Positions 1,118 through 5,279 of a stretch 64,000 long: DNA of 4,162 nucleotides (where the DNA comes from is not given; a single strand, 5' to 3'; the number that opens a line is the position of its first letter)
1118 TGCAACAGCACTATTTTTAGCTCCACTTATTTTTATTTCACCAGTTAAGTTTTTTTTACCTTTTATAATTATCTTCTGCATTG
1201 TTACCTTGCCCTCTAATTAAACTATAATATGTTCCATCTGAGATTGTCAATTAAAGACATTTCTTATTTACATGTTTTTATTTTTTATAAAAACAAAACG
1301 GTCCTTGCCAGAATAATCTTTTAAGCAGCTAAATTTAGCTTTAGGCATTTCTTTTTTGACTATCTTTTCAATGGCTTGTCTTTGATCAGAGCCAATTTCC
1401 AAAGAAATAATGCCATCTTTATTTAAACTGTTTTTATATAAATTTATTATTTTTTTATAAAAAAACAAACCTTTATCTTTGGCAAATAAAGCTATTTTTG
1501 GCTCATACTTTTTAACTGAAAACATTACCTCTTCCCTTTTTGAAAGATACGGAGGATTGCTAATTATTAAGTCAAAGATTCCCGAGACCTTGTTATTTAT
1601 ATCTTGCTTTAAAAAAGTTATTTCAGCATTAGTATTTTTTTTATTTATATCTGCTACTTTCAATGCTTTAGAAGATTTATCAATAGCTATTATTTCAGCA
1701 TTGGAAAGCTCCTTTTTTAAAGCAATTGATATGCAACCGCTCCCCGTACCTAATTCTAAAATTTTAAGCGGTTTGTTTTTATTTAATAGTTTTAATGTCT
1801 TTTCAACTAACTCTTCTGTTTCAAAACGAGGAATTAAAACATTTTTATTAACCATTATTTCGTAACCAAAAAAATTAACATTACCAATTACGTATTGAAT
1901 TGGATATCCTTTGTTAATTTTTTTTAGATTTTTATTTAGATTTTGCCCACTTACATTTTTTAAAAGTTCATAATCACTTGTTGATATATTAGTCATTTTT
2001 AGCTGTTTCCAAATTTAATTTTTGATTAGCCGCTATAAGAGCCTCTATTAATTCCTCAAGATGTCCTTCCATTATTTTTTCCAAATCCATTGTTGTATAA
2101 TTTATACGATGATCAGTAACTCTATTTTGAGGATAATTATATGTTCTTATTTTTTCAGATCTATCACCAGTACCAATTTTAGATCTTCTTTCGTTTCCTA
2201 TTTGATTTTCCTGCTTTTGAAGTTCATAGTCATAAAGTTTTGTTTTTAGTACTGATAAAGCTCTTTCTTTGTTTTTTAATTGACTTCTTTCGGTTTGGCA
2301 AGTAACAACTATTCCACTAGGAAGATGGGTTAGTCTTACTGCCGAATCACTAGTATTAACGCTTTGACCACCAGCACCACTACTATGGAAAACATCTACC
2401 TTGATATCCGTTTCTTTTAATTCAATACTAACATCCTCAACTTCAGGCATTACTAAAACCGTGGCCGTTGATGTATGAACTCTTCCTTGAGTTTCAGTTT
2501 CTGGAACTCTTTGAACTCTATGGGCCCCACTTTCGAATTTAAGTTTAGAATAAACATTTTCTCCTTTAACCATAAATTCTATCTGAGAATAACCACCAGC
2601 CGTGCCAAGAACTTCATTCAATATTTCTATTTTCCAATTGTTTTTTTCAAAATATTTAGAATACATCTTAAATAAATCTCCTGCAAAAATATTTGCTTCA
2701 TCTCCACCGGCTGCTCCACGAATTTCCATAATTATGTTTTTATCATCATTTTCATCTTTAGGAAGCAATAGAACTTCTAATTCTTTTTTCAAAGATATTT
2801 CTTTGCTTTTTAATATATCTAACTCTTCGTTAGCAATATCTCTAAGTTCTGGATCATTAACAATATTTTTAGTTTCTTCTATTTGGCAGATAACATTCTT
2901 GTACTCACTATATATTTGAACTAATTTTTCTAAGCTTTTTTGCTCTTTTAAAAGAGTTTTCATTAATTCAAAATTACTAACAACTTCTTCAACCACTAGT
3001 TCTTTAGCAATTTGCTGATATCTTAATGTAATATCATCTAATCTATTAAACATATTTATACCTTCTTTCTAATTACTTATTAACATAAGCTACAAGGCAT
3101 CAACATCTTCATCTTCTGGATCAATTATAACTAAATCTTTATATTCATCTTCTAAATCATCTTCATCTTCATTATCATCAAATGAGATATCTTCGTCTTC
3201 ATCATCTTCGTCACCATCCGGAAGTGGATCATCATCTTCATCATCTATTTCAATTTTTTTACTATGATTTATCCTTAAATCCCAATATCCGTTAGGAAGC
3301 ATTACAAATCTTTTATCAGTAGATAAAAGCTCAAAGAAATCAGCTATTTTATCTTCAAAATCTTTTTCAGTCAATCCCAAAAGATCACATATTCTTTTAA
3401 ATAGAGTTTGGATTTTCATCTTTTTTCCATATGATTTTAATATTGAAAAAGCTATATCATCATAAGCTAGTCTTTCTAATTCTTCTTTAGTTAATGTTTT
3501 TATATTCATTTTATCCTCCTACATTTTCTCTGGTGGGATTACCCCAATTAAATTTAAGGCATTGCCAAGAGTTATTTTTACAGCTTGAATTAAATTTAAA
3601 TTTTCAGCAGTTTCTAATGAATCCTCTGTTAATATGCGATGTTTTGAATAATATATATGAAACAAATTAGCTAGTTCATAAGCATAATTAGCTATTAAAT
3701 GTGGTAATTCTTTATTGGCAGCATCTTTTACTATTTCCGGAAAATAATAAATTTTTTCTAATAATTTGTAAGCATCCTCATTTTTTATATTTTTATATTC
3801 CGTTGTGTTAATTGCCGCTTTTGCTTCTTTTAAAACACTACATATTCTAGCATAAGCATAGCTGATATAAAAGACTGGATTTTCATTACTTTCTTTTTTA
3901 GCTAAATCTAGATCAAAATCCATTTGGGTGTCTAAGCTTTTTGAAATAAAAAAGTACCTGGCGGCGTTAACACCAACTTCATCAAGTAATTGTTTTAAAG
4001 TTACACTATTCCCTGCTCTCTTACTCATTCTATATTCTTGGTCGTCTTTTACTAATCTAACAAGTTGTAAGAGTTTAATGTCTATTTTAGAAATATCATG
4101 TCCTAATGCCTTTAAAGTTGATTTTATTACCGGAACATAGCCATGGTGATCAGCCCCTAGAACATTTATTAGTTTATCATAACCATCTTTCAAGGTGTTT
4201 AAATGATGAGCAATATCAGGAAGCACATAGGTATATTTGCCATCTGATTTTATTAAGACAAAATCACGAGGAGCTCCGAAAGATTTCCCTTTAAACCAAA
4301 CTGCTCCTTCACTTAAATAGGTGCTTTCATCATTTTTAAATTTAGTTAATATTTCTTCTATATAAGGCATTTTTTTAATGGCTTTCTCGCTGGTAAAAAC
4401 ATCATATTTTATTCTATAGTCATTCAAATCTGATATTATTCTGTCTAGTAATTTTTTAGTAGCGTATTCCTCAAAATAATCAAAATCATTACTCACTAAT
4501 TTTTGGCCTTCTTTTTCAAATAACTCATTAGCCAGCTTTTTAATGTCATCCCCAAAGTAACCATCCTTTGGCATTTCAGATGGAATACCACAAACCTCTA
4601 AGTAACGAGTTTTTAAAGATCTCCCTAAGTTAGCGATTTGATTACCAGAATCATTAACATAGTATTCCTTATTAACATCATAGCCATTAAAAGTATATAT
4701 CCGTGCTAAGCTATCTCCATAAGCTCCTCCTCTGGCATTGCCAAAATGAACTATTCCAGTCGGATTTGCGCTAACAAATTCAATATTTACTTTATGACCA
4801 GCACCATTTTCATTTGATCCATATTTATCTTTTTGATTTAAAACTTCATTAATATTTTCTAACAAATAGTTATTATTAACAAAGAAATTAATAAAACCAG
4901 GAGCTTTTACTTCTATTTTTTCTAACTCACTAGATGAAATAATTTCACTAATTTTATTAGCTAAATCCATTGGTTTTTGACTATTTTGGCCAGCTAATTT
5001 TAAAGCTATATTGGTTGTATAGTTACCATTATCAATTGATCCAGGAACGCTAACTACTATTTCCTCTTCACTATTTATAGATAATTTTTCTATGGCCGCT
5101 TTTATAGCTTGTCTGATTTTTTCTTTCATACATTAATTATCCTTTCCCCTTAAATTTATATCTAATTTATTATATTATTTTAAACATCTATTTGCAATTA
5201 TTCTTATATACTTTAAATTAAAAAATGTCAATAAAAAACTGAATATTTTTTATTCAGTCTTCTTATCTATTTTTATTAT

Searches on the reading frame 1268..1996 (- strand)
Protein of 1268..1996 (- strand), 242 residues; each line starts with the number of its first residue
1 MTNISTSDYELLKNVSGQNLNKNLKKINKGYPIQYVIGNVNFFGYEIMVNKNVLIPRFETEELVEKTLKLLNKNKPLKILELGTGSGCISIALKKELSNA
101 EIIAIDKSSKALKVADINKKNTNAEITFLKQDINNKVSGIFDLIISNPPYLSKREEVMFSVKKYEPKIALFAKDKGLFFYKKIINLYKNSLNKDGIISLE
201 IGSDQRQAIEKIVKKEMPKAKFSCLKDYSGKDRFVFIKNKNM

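Call 92: find_encoding_contigs(protein=window:1268-1996:-, flank=10000, max_places=2)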
Protein window:1268-1996:- (242 aa): 1 contig read that carries it; 1 place shown.
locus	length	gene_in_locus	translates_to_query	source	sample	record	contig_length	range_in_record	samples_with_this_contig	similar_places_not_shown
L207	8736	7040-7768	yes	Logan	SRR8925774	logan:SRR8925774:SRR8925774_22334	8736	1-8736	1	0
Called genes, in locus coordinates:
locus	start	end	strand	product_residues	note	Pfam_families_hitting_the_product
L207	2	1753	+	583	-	?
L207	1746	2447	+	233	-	PF02527:GidB, PF13847:Methyltransf_31 (weak)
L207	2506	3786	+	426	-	PF02195:ParB_N, PF17762:HTH_ParB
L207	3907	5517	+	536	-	PF03485:Arg_tRNA_synt_N, PF00133:tRNA-synt_1 (faint), PF00750:tRNA-synt_1d, PF01406:tRNA-synt_1e (faint), PF05746:DALR_1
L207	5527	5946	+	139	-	-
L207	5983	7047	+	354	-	PF03462:PCRF, PF00472:RF-1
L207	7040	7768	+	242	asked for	PF07669:Eco57I (faint), PF06325:PrmA (weak), PF05175:MTS, PF13847:Methyltransf_31, PF08242:Methyltransf_12 (weak), PF13649:Methyltransf_25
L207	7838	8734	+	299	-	?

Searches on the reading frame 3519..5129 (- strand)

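Call 95: search_protein_families(library=pfam, proteins=[window:3519-5129:-], max_evalue=1e-10)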
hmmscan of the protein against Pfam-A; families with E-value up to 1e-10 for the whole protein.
window:3519-5129:- (536 aa): 3 families
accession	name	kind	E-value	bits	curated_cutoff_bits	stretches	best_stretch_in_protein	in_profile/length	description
PF05746.21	DALR_1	-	1.2e-30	106.4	22.3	1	422-536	1-117/117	DALR anticodon binding domain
PF00750.26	tRNA-synt_1d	-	5.6e-24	85.2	23.3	1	93-386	2-299/349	tRNA synthetases class I (R), catalytic domain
PF03485.21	Arg_tRNA_synt_N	-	3e-18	66.7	21.5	1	4-84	2-85/85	Arginyl tRNA synthetase N terminal domain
